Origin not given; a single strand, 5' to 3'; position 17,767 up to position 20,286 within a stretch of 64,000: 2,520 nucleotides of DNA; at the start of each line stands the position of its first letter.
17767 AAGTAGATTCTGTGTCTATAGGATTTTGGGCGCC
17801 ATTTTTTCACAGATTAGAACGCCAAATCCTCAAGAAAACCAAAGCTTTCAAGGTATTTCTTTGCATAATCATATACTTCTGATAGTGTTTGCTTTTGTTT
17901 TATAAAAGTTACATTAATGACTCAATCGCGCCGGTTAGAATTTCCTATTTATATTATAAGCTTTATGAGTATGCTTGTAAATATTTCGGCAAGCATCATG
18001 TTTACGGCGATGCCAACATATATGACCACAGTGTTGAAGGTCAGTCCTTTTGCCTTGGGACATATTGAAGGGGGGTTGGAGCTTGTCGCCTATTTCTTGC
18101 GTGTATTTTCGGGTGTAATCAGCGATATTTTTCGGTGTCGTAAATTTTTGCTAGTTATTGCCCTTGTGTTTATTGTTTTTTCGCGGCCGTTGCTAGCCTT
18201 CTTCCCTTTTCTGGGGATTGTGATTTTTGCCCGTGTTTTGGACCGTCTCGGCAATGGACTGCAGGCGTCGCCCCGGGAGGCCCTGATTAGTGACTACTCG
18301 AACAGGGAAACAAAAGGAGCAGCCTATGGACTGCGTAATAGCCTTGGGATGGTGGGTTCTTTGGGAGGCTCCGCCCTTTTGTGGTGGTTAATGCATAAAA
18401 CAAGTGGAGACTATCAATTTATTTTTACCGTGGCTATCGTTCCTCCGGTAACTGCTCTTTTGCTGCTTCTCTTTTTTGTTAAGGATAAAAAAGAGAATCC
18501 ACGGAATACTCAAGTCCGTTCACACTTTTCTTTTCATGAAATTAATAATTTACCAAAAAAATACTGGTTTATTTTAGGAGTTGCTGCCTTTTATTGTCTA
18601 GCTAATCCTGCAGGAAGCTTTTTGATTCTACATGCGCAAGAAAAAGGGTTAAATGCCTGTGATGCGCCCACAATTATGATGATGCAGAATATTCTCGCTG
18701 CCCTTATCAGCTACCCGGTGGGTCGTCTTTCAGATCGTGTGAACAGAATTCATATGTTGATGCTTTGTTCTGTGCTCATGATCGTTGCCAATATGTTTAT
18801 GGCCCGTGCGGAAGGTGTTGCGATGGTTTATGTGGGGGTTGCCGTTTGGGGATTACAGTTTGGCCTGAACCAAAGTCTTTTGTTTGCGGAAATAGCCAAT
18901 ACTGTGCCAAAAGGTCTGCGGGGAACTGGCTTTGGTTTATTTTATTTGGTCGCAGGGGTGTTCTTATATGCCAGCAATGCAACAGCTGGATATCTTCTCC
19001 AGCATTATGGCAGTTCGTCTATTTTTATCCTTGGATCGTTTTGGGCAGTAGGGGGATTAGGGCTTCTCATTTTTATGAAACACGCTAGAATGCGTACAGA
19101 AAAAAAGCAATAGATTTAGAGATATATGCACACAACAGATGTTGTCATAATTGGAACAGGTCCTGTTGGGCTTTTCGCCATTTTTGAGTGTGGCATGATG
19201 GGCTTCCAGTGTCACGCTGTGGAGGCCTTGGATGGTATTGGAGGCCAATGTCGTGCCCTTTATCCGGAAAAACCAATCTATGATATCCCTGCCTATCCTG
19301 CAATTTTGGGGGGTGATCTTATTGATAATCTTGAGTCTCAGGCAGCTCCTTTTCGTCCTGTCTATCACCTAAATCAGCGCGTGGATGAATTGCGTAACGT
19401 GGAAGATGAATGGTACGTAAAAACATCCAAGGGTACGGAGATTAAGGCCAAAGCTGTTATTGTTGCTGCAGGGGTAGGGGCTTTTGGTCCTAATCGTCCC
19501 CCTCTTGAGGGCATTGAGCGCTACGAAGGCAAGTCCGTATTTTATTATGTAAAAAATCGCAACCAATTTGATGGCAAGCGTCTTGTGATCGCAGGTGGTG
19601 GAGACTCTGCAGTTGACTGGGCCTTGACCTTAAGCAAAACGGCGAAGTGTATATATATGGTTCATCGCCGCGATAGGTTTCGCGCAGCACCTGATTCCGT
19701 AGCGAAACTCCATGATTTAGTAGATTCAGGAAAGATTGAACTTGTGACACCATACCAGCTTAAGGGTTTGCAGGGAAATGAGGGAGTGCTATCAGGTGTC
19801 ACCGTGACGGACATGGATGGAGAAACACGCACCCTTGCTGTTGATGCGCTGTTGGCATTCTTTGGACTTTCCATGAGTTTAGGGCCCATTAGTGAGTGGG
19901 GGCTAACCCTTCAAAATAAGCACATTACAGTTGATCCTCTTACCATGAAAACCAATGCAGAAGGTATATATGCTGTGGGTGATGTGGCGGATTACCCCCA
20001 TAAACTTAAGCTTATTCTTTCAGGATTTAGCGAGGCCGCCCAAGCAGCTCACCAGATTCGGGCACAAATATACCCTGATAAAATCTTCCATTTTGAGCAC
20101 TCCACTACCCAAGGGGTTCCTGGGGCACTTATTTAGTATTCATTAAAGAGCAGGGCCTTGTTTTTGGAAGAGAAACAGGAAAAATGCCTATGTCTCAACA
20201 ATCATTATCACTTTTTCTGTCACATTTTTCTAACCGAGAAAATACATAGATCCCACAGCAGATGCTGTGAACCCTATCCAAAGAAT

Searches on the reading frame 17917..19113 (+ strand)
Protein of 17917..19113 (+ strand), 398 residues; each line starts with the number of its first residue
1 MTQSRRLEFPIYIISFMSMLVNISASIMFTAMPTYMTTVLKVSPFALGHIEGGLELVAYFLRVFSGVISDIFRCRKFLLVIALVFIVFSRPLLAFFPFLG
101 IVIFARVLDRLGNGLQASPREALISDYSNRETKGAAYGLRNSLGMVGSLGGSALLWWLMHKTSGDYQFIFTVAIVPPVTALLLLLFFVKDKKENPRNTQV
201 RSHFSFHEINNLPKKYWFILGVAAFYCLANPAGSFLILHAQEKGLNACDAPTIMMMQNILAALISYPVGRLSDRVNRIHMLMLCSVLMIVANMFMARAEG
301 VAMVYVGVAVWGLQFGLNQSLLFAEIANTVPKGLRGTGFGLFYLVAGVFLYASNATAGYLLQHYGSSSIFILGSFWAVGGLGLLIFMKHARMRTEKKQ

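Call 28: search_protein_families(library=pfam, proteins=[window:17917-19113:+], max_evalue=0.00001)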
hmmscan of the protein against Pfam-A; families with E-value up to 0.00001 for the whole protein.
window:17917-19113:+ (398 aa): 2 families
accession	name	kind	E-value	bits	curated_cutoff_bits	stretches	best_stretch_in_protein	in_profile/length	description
PF07690.21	MFS_1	-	4.1e-37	128.3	33.4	1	15-347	2-340/347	Major Facilitator Superfamily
PF00083.30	Sugar_tr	-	1.2e-06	28.2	22.3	0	50-187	51-191/452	Sugar (and other) transporter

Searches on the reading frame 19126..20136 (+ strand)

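Call 73: search_protein_families(library=pfam, proteins=[window:19126-20136:+], max_evalue=0.0001)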
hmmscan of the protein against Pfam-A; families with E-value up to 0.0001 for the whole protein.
window:19126-20136:+ (336 aa): 5 families
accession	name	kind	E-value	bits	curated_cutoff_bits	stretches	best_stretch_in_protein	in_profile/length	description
PF07992.20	Pyr_redox_2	-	2.2e-28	100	26.1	1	5-299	2-278/291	Pyridine nucleotide-disulphide oxidoreductase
PF13738.12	Pyr_redox_3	-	9.1e-25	88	30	1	81-285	99-305/305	Pyridine nucleotide-disulphide oxidoreductase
PF00070.33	Pyr_redox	-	3.5e-09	37.5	22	1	152-228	1-80/82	Pyridine nucleotide-disulphide oxidoreductase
PF03486.20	HI0933_like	-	3.2e-07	30.5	50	0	64-118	110-165/244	HI0933-like protein Rossmann domain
PF00743.25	FMO-like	-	4.7e-06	25.8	22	1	109-182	140-215/532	Flavin-binding monooxygenase-like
